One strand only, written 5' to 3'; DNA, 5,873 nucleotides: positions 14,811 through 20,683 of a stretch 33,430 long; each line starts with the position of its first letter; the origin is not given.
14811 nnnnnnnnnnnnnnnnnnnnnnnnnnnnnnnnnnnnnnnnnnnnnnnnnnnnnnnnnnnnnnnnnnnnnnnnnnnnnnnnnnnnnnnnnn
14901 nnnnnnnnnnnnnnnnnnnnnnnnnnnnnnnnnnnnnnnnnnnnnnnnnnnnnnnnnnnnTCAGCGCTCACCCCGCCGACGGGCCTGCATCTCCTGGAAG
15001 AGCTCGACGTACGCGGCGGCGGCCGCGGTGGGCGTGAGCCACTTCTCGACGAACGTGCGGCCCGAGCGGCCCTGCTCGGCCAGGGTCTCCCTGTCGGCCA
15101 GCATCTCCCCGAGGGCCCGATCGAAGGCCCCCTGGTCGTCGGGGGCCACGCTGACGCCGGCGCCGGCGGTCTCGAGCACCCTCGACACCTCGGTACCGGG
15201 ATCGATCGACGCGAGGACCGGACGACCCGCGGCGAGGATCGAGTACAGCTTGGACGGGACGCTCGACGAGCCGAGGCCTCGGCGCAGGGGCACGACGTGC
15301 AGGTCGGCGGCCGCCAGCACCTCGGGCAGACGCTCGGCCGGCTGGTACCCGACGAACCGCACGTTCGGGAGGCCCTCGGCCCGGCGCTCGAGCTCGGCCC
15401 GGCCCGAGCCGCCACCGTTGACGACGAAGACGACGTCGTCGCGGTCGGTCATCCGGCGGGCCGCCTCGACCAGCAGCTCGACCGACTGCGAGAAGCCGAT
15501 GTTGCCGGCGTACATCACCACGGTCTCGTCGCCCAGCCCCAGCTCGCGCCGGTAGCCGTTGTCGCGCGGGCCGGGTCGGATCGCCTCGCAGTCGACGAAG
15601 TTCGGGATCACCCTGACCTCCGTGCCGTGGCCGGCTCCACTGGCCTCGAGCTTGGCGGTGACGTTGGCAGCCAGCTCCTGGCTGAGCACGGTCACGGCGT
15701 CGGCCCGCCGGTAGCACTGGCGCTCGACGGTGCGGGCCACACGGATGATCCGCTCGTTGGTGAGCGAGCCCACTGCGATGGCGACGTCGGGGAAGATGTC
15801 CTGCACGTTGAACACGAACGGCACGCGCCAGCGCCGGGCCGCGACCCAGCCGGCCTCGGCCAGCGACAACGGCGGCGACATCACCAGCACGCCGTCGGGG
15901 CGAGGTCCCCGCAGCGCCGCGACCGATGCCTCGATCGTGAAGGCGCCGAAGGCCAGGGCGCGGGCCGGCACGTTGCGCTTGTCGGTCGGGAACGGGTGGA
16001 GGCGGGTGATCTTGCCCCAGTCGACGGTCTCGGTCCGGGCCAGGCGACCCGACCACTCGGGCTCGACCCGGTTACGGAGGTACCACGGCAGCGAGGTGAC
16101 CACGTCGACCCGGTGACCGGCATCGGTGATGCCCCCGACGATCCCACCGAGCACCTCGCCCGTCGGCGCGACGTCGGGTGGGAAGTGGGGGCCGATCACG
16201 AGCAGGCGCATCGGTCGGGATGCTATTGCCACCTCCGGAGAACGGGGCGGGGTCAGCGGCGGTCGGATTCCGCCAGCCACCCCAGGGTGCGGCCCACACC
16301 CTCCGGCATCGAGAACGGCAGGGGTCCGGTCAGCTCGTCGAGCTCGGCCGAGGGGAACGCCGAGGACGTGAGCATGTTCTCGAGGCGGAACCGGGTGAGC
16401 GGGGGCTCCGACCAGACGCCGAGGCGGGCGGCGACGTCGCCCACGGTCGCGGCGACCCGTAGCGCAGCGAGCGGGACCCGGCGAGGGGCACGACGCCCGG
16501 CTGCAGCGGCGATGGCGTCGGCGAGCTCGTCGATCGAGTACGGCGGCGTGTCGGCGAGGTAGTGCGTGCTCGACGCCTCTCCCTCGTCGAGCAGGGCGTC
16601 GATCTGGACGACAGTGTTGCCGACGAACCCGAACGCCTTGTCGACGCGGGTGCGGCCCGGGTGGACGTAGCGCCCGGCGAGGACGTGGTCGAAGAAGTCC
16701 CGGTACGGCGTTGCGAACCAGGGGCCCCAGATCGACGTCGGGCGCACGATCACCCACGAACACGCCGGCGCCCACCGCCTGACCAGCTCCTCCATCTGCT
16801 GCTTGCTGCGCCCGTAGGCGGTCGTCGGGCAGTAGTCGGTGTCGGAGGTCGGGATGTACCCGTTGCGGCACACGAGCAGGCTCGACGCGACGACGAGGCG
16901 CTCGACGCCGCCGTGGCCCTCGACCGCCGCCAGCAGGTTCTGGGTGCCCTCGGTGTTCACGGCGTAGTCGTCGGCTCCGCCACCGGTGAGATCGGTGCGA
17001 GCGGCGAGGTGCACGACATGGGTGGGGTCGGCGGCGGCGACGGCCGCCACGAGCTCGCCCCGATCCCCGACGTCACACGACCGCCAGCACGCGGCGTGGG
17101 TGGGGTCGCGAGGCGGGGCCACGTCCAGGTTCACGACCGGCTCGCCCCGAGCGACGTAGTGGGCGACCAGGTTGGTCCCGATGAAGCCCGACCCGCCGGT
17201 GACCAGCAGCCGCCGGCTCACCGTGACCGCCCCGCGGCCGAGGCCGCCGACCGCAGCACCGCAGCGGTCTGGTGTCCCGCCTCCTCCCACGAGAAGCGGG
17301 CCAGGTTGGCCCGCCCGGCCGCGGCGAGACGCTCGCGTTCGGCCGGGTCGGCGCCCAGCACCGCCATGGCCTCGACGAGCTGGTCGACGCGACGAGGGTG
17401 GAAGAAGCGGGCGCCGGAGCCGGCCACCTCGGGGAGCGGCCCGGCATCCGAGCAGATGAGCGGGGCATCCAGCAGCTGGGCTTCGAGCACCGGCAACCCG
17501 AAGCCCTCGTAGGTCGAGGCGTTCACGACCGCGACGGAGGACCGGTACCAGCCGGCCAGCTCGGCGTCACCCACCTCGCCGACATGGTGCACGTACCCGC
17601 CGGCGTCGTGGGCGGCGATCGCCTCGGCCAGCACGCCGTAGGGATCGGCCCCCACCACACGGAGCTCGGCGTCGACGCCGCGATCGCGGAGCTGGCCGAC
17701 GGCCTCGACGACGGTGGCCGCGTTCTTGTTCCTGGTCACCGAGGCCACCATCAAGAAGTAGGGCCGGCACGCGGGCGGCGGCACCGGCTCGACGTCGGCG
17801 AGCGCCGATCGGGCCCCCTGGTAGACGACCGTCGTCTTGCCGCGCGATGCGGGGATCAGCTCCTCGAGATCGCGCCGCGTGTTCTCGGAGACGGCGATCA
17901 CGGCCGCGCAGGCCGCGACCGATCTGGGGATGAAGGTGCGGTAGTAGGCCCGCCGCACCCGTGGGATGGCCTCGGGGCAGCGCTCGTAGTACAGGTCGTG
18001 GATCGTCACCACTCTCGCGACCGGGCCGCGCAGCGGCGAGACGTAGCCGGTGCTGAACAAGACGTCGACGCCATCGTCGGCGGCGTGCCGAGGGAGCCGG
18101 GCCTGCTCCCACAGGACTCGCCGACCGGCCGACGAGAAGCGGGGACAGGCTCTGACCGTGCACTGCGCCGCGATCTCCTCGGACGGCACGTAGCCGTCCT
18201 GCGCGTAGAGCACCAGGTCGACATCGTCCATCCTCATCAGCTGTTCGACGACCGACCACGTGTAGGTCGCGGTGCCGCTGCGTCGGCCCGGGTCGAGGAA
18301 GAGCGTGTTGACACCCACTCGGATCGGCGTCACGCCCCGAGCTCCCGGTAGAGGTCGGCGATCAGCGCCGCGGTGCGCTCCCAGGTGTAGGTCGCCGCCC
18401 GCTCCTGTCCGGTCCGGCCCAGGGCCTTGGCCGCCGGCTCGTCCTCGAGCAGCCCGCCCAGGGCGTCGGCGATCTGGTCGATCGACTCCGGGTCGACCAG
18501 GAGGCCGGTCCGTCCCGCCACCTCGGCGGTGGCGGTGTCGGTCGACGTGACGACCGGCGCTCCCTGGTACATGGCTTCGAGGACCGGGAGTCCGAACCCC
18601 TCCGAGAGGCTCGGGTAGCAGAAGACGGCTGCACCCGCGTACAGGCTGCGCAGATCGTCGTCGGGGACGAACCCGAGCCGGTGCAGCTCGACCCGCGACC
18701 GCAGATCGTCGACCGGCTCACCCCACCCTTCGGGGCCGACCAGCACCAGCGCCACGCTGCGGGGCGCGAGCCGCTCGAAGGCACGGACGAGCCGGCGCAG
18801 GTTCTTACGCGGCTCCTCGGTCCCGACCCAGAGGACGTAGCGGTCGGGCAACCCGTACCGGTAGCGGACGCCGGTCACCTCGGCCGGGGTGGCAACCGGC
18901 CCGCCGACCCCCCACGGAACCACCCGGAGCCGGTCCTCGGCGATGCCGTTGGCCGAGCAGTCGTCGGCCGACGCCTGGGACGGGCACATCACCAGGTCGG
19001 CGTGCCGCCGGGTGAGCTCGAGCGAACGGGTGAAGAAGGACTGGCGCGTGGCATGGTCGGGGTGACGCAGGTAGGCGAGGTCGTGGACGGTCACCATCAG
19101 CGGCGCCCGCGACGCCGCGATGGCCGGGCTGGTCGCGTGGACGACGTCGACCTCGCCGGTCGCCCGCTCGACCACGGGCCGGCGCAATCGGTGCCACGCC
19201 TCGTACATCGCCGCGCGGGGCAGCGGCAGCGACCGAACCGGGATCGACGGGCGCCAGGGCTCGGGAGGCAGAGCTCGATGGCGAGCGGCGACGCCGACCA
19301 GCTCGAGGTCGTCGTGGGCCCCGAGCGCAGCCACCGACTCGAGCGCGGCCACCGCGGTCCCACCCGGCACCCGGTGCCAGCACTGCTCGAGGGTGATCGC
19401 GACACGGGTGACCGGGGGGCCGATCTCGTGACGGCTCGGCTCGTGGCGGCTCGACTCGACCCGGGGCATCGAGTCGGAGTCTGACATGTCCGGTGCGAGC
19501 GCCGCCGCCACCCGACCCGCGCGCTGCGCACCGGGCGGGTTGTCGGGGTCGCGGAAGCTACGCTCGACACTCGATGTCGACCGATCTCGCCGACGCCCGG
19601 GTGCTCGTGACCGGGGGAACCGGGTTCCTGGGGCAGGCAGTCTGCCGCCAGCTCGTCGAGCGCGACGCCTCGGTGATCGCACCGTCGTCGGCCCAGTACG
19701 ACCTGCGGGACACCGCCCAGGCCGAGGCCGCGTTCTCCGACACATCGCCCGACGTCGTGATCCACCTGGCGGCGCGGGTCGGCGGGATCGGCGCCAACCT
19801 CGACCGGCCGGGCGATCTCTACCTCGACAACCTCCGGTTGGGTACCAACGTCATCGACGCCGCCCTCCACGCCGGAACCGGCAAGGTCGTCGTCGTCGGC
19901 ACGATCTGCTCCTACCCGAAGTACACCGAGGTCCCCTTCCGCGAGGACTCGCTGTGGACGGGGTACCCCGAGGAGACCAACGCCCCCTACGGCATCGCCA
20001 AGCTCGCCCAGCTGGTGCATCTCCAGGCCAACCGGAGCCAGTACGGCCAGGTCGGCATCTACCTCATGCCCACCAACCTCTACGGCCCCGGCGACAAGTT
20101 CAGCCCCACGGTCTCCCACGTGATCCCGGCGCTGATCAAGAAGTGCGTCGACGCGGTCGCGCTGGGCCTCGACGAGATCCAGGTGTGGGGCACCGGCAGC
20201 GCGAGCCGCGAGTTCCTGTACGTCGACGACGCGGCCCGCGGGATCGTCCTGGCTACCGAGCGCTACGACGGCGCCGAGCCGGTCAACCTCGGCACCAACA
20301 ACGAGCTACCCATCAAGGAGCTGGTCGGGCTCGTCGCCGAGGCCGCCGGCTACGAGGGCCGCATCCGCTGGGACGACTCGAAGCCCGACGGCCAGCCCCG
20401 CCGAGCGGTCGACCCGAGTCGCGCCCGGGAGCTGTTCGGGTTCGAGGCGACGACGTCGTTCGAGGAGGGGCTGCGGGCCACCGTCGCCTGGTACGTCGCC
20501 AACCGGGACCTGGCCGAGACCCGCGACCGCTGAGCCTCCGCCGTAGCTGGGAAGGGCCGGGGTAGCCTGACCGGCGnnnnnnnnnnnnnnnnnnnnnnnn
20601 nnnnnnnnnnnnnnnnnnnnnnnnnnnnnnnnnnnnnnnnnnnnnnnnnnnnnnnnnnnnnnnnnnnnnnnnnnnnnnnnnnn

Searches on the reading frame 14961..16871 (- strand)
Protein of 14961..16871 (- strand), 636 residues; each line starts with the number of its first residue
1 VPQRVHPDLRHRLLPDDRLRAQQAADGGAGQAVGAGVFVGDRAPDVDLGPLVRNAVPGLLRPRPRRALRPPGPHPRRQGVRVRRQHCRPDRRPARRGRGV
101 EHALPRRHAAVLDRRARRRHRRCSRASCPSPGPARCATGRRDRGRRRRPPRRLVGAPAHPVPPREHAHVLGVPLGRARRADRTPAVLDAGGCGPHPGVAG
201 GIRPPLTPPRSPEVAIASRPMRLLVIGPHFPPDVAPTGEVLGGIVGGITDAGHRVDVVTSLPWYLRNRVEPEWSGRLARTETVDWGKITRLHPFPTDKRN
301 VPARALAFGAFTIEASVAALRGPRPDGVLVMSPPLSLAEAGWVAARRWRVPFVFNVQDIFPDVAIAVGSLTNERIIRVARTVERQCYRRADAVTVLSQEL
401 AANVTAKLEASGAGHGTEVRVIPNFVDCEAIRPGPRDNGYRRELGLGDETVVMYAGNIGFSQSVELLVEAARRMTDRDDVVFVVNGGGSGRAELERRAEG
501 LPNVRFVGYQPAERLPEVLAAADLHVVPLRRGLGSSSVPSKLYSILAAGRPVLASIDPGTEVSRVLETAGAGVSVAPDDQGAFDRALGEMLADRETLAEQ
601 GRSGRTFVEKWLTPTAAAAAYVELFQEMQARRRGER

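Call 64: search_protein_families(library=pfam, proteins=[window:14961-16871:-], max_evalue=0.05)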
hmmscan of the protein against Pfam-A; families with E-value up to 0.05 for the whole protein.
window:14961-16871:- (636 aa): 5 families
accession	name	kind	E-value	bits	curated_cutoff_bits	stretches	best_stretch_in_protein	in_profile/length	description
PF13692.12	Glyco_trans_1_4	-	1.7e-18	67.7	27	1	450-593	2-142/142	Glycosyl transferases group 1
PF00534.26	Glycos_transf_1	-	4.8e-17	62.5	26.4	1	442-605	7-170/172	Glycosyl transferases group 1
PF13579.12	Glyco_trans_4_4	-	1.7e-14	54.9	29.7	1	240-424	6-157/158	Glycosyl transferase 4-like domain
PF13439.12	Glyco_transf_4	-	1.3e-10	42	28.5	1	248-429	15-169/170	Glycosyltransferase Family 4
PF13524.12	Glyco_trans_1_2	-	0.001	19.5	25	1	466-616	4-137/144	Glycosyl transferase-like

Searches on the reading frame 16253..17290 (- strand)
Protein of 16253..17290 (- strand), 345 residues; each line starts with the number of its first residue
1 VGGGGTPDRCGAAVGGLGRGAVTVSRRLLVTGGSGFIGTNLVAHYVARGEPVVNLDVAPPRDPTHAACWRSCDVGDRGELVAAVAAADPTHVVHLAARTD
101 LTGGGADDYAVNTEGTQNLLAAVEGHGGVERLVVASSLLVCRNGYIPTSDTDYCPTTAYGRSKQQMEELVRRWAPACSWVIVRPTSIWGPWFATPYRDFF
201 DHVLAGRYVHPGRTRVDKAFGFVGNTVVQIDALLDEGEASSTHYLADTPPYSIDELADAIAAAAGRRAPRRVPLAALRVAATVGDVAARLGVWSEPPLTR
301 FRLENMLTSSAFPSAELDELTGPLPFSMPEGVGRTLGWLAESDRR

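Call 14: search_protein_families(library=pfam, proteins=[window:16253-17290:-], max_evalue=0.001)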
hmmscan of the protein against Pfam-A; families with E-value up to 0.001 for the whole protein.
window:16253-17290:- (345 aa): 6 families
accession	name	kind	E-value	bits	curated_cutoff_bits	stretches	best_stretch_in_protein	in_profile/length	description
PF01370.27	Epimerase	-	3.9e-25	89.1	20.9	1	29-202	2-184/240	NAD dependent epimerase/dehydratase family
PF01073.25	3Beta_HSD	-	6.2e-14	52.1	22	1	29-190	1-184/280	3-beta hydroxysteroid dehydrogenase/isomerase family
PF04321.23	RmlD_sub_bind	-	1.7e-13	50.7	27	1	27-189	2-153/287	RmlD substrate binding domain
PF16363.11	GDP_Man_Dehyd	-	2.9e-13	50.4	27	1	29-265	1-267/332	GDP-mannose 4,6 dehydratase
PF13460.12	NAD_binding_10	-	7.8e-10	39.4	27.2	1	32-186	1-145/184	NAD(P)H-binding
PF07993.18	NAD_binding_4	-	1.8e-09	37.6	20.1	1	89-189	89-209/258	Male sterility protein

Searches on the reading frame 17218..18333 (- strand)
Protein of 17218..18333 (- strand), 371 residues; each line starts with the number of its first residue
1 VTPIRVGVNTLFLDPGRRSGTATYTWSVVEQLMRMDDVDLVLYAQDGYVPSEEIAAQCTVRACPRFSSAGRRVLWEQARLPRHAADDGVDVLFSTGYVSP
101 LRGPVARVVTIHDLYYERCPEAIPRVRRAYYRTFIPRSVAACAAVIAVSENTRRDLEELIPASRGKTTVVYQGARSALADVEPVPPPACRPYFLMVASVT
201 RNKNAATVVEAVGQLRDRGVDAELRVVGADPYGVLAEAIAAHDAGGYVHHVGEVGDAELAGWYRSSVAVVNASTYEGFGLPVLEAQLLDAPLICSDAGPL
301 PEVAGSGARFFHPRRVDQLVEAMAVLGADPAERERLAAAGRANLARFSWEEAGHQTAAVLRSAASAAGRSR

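Call 14: search_protein_families(library=pfam, proteins=[window:17218-18333:-], max_evalue=0.001)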
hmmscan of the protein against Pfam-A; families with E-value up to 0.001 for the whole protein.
window:17218-18333:- (371 aa): 5 families
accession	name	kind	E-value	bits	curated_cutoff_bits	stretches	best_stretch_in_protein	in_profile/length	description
PF00534.26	Glycos_transf_1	-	1.8e-21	76.9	26.4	1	190-341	15-170/172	Glycosyl transferases group 1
PF13692.12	Glyco_trans_1_4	-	9.2e-19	68.5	27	1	191-326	2-139/142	Glycosyl transferases group 1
PF13439.12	Glyco_transf_4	-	4e-17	63.2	28.5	1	19-173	2-165/170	Glycosyltransferase Family 4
PF13524.12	Glyco_trans_1_2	-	2.6e-08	34.4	25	1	220-350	13-136/144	Glycosyl transferase-like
PF20706.3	GT4-conflict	-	4.7e-08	32.9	26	1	105-351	106-380/385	Family 4 Glycosyltransferase in conflict systems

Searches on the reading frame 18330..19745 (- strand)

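Call 12: search_protein_families(library=pfam, proteins=[window:18330-19745:-], max_evalue=0.001)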
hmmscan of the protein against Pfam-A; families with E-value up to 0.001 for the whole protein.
window:18330-19745:- (471 aa): 6 families
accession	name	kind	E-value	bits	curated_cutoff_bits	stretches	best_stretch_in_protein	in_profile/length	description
PF13692.12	Glyco_trans_1_4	-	2.3e-27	96.4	27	1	302-435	2-142/142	Glycosyl transferases group 1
PF00534.26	Glycos_transf_1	-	4.5e-27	95.1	26.4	1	301-448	15-171/172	Glycosyl transferases group 1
PF13439.12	Glyco_transf_4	-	5.7e-14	52.9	28.5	1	128-280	2-166/170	Glycosyltransferase Family 4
PF13579.12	Glyco_trans_4_4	-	1.2e-12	48.9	29.7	1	128-279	1-158/158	Glycosyl transferase 4-like domain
PF13524.12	Glyco_trans_1_2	-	2.7e-08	34.3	25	1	317-462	3-142/144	Glycosyl transferase-like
PF20706.3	GT4-conflict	-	6.6e-08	32.4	26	1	311-460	209-383/385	Family 4 Glycosyltransferase in conflict systems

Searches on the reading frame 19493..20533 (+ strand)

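Call 12: search_protein_families(library=pfam, proteins=[window:19493-20533:+], max_evalue=0.001)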
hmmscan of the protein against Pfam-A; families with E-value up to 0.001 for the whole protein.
window:19493-20533:+ (346 aa): 7 families
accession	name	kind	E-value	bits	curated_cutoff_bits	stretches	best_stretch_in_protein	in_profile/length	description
PF01370.27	Epimerase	-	2.8e-56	191.1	20.9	1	37-267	1-240/240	NAD dependent epimerase/dehydratase family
PF16363.11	GDP_Man_Dehyd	-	1.3e-26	94.3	27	1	68-329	58-331/332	GDP-mannose 4,6 dehydratase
PF04321.23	RmlD_sub_bind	-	3.8e-12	46.3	27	1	36-94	2-60/287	RmlD substrate binding domain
PF01073.25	3Beta_HSD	-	1.9e-08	34.1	22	1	38-256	1-230/280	3-beta hydroxysteroid dehydrogenase/isomerase family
PF02719.21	Polysacc_synt_2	-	2.6e-06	27.3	20.2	0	37-62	1-26/293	Polysaccharide biosynthesis protein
PF13460.12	NAD_binding_10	-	2.8e-05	24.5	27.2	1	41-179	1-133/184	NAD(P)H-binding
PF08659.16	KR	-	0.00078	19.8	22.6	0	36-77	2-43/180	KR domain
